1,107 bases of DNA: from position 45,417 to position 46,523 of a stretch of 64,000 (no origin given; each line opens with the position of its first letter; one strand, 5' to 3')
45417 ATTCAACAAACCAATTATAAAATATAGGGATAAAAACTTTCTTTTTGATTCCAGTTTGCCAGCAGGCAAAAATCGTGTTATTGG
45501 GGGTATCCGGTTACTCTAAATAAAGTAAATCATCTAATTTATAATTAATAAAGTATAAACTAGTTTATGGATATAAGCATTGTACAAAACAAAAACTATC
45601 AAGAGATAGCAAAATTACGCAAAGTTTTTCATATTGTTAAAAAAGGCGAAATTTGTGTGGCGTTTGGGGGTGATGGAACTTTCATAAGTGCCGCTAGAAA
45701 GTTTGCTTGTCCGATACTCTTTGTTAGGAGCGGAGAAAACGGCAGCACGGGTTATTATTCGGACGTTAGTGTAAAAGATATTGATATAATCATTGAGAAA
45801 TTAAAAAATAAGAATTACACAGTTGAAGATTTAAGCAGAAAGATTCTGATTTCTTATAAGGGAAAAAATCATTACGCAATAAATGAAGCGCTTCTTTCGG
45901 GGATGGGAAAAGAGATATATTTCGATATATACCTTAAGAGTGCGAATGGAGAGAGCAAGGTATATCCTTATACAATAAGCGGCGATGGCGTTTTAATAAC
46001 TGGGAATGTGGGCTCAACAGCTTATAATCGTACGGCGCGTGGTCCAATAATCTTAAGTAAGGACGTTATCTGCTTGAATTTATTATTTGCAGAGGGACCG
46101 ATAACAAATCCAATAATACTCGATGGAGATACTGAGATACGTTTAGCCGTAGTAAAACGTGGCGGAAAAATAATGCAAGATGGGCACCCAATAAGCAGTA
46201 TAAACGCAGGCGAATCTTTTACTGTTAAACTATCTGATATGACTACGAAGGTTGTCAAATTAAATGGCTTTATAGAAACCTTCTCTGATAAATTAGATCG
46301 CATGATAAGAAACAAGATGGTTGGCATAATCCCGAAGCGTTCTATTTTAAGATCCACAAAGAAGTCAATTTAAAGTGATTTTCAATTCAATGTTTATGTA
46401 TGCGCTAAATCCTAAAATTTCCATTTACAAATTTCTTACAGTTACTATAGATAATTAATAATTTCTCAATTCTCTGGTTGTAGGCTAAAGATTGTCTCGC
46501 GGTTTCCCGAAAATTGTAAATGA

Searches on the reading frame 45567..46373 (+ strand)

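Call 17: search_protein_families(library=pfam, proteins=[window:45567-46373:+], max_evalue=0.001)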
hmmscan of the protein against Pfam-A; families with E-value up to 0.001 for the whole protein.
window:45567-46373:+ (268 aa): 2 families
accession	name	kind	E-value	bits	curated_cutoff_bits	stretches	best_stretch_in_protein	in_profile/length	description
PF01513.26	NAD_kinase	-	6e-05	23.8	25.5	1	25-84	71-130/130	ATP-NAD kinase N-terminal domain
PF20143.4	NAD_kinase_C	-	0.00012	22.2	23.7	1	138-231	30-125/126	ATP-NAD kinase C-terminal domain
